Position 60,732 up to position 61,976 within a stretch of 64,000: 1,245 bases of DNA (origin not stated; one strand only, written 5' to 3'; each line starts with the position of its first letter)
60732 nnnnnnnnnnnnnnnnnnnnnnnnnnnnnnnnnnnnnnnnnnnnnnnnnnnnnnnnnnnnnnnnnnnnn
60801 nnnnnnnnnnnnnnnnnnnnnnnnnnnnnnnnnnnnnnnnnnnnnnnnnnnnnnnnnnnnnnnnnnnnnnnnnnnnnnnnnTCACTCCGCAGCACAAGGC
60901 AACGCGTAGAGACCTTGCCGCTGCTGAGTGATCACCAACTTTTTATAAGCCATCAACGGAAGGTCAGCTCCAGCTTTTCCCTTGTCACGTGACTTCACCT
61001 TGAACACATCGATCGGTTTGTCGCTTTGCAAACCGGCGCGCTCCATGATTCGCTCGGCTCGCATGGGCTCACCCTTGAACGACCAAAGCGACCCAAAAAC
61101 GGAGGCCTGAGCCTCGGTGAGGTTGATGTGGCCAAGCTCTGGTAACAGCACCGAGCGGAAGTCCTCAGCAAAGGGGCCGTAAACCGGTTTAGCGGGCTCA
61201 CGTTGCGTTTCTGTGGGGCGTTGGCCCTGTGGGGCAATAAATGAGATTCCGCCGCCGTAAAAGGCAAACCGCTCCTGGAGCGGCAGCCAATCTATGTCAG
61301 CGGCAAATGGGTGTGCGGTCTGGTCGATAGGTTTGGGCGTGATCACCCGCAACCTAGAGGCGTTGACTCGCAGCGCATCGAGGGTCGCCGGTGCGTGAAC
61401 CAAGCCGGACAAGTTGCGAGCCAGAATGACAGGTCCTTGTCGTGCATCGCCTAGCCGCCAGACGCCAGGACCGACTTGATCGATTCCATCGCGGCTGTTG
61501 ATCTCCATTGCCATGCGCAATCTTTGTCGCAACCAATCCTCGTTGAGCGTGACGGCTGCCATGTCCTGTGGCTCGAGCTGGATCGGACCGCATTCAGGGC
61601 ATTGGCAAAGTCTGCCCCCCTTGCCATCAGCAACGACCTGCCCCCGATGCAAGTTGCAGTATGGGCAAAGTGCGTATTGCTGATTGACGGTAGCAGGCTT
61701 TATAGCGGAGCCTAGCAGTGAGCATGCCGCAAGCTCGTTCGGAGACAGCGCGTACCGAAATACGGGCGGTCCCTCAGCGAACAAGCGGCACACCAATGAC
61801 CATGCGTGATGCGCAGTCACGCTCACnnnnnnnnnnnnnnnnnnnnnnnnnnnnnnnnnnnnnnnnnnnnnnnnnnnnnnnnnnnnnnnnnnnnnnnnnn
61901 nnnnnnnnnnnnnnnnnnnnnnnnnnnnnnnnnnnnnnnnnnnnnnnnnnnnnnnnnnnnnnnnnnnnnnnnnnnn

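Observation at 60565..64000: tRNA-Phe-flanking accessory module: unknown two-gene operon divergent from an XRE + ImmA/IrrE switch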

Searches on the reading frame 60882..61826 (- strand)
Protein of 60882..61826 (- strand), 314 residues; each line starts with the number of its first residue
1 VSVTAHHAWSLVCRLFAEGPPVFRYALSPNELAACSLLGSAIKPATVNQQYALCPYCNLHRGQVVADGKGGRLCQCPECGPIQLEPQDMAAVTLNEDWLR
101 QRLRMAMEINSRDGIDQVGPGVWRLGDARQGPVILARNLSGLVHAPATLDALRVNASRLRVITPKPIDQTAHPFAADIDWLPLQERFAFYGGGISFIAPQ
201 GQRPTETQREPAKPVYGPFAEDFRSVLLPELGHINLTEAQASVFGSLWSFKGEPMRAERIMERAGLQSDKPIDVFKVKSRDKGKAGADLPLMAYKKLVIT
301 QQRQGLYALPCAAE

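Call 4: search_protein_families(library=pfam, proteins=[window:60882-61826:-], max_evalue=1)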
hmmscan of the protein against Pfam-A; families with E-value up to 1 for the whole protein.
window:60882-61826:- (314 aa): 2 families
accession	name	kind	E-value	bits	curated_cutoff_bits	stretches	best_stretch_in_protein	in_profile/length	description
PF10058.14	Zn_ribbon_10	-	0.29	11.3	24.2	1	45-80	15-51/54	ER junction formation factor lunapark, zinc ribbon finger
PF12677.13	DUF3797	-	0.43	10.9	25.1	0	71-84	11-24/48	Domain of unknown function (DUF3797)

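Call 5: search_protein_families(library=padloc, proteins=[window:60882-61826:-], max_evalue=1)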
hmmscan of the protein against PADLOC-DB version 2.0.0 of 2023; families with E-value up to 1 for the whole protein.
window:60882-61826:- (314 aa): 0 families

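Call 6: search_protein_families(library=ncbifam, proteins=[window:60882-61826:-], max_evalue=1)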
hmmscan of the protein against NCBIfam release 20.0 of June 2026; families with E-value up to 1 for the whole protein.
window:60882-61826:- (314 aa): 0 families

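Call 7: search_protein_families(library=phrogs, proteins=[window:60882-61826:-], max_evalue=1)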
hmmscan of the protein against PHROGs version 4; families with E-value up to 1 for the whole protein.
window:60882-61826:- (314 aa): 0 families

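Call 9: find_homologous_proteins(query=window:60882-61826:-)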
Query window:60882-61826:- (314 aa): 608 proteins with E <= 0.001 among 2068 candidates; the best 120 are listed.
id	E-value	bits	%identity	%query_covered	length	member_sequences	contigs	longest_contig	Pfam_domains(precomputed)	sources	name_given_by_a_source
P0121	6.4e-207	704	98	99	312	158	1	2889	-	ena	-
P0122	5.5e-198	675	93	99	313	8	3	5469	-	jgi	-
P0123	2.0e-197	673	92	99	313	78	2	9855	-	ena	-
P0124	3.5e-182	623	85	99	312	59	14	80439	-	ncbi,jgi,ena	jgi:hypothetical protein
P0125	2.3e-177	607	84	99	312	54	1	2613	-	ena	-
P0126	9.1e-177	605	83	99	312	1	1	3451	-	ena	-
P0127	1.1e-176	605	82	99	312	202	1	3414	-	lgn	-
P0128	3.5e-176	603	83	99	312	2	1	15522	-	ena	-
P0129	6.2e-176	603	82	99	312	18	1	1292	-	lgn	-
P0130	2.0e-175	601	82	99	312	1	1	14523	-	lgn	-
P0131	2.3e-175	601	81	99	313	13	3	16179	-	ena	-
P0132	4.3e-175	600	82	99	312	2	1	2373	-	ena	-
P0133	1.7e-174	598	81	99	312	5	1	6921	-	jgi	jgi:hypothetical protein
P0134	1.0e-172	592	81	99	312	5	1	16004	-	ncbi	-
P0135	2.6e-170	584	80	99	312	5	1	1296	-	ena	-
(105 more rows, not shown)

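Call 11: search_solved_structures(query=window:60882-61826:-, max_evalue=10)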
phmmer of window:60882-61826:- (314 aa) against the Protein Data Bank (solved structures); distinct sequences matched with E-value up to 10: 1.
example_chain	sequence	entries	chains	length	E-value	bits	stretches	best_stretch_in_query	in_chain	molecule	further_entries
8yoz_A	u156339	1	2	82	1.6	11.3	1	52-104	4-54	Transcription factor zinc-finger domain-containing protein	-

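Call 19: search_dna_similar(query=window:60882-61826:-, collection=phages, mode=protein, max_evalue=0.001, max_rows=30)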
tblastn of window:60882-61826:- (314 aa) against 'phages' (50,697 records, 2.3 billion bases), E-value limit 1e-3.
No match.

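Call 38: predict_structure(alignment_id=A2)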
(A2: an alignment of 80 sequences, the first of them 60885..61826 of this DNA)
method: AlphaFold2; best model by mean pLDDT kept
length: 314 residues; sequences in the alignment: 80
mean_pLDDT: 85.0   pTM: 0.59
mean pLDDT of the five models: 85.0, 84.7, 84.5, 84.0, 83.3
residues with pLDDT >= 90: 130; 70-90: 161; 50-70: 11; < 50: 12
segments of 3 or more residues with pLDDT < 50: 201-212
pLDDT, mean of each block of 10 residues (from residue 1): 82 92 88 89 87 87 89 92 86 94 90 86 82 89 81 79 83 82 91 81 38 71 85 87 94 92 89 88 82 93 87 81
secondary structure, 60 per line:
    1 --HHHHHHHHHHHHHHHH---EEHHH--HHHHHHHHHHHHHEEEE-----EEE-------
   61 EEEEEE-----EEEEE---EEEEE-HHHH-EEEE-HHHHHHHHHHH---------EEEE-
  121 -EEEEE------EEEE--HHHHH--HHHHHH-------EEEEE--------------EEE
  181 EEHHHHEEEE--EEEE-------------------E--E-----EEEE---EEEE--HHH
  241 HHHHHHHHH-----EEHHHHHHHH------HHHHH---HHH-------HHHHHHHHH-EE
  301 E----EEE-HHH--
elements in order: H3-18 H29-41 E42-45 E51-53 E61-66 E72-76 E80-84 H86-89 E91-94 H96-106 E116-119 E122-126 E133-136 H139-143 H146-151 E159-163 E178-182 H183-186 E187-190 E193-196 E225-228 E232-235 H238-249 H257-264 H271-275 H289-297 E299-301 E306-308

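Call 40: fold_search(model_id=the predicted structure, library=pdb)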
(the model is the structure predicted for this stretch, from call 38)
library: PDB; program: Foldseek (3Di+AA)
matches with E <= 10: 375; with E <= 0.001: 0
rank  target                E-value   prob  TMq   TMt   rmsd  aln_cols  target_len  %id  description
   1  2k4j_MODEL_1_A        4.6e-02  0.89  0.18  0.42   6.3        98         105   18  ArsR DNA Binding Domain (released 2008-12-30)
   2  6iju                  6.9e-02  0.98  0.20  0.54   5.1        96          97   19  The DNA binding domain of a response regulator ArlR from Staphylococcus aureus (released 2019-10-16)
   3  6kyx                  7.3e-02  0.91  0.20  0.53   8.7       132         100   15  Crystal Structure of Staphylococcus aureus response regulator ArlR DNA binding domain with His tag cleaved (released 2020-09-23)
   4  6is4                  7.7e-02  0.96  0.20  0.52   5.5        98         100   19  Crystal Structure of Staphylococcus aureus response regulator ArlR DNA binding domain (released 2019-10-30)
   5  2m1b_MODEL_1_A        1.4e-01  0.87  0.18  0.41   5.3        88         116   18  Solution structure of the CHXR DNA-binding domain (released 2014-03-26)
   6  5f8e_A                1.7e-01  0.66  0.13  0.12   6.6        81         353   20  Rv2258c-SAH (released 2016-06-29)
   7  8tji_B                1.8e-01  0.94  0.16  0.16   3.8        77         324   18  SAM-dependent methyltransferase RedM, apo (released 2023-12-13)
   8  8tjj_B                2.0e-01  0.89  0.16  0.15   4.1        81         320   17  SAM-dependent methyltransferase RedM bound to SAM (released 2023-12-13)
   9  8tjj_D                2.1e-01  0.92  0.16  0.15   3.8        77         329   18  SAM-dependent methyltransferase RedM bound to SAM (released 2023-12-13)
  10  2jpb_MODEL_1_A        2.2e-01  0.84  0.17  0.47   7.1        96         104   14  Solution Structure of OMPR-C DNA Binding Protein (released 2007-06-12)
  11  6zwt_B                2.5e-01  0.75  0.18  0.48   7.9        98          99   20  Crystal structure of DNA-binding domain of OmpR of two-component system of Acinetobacter baumannii (released 2021-08-11)
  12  8tjk_A                2.6e-01  0.90  0.16  0.16   3.8        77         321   18  SAM-dependent methyltransferase RedM bound to SAH (released 2023-12-13)
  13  8b4b_Y                3.1e-01  0.75  0.17  0.46   7.2        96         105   14  ToxR bacterial transcriptional regulator bound to 19 bp ompU promoter DNA (released 2023-08-09)
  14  8hvr_I                3.1e-01  0.63  0.14  0.17   6.9        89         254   11  Cryo-EM structure of AfsR-dependent transcription activation complex with afsS promoter (released 2023-12-27)
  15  8tji_A                3.3e-01  0.89  0.16  0.16   3.7        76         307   18  SAM-dependent methyltransferase RedM, apo (released 2023-12-13)
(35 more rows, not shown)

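Call 64: search_solved_structures(query=A6, max_evalue=10, show_alignments=3)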
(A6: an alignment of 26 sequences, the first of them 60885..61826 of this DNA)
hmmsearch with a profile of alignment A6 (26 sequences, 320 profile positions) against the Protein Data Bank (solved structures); distinct sequences matched with E-value up to 10: 21.
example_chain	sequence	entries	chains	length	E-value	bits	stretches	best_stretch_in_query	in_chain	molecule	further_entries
8yoz_A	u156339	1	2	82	0.081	14.8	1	53-94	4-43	Transcription factor zinc-finger domain-containing protein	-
6zwt_A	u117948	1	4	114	0.091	14.7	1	213-267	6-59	Two-component response regulator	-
9o17_AZ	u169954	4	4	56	0.21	13.5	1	40-81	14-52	Putative zinc finger domain-containing protein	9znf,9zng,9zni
1odd_A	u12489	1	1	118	0.36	12.7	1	233-268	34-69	TRANSCRIPTIONAL REGULATORY PROTEIN OMPR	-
2kae_A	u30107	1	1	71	0.4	12.5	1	47-105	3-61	GATA-type transcription factor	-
1opc_A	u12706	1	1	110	0.41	12.5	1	233-268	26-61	OMPR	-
2jpb_A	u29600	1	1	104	0.48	12.3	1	233-268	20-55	Transcriptional regulatory protein ompR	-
6lxl_A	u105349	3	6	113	0.58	12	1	233-268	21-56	Transcriptional regulatory protein OmpR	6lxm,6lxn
1gk7_A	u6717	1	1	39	0.63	11.9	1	177-203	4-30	VIMENTIN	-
2d74_B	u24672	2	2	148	0.72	11.7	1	50-82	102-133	Translation initiation factor 2 beta subunit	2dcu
1nee_A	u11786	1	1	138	0.89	11.4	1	49-82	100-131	Probable translation initiation factor 2 beta subunit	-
6ydh_A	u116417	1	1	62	0.98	11.3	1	43-81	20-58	DUF1610 domain-containing protein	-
4l3r_A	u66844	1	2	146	1.2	11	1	203-278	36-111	Uncharacterized protein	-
6u0m_E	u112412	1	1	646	1.4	10.8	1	253-312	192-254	Cell division control protein 45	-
5u8s_E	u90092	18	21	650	1.4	10.7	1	253-312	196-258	Cell division control protein 45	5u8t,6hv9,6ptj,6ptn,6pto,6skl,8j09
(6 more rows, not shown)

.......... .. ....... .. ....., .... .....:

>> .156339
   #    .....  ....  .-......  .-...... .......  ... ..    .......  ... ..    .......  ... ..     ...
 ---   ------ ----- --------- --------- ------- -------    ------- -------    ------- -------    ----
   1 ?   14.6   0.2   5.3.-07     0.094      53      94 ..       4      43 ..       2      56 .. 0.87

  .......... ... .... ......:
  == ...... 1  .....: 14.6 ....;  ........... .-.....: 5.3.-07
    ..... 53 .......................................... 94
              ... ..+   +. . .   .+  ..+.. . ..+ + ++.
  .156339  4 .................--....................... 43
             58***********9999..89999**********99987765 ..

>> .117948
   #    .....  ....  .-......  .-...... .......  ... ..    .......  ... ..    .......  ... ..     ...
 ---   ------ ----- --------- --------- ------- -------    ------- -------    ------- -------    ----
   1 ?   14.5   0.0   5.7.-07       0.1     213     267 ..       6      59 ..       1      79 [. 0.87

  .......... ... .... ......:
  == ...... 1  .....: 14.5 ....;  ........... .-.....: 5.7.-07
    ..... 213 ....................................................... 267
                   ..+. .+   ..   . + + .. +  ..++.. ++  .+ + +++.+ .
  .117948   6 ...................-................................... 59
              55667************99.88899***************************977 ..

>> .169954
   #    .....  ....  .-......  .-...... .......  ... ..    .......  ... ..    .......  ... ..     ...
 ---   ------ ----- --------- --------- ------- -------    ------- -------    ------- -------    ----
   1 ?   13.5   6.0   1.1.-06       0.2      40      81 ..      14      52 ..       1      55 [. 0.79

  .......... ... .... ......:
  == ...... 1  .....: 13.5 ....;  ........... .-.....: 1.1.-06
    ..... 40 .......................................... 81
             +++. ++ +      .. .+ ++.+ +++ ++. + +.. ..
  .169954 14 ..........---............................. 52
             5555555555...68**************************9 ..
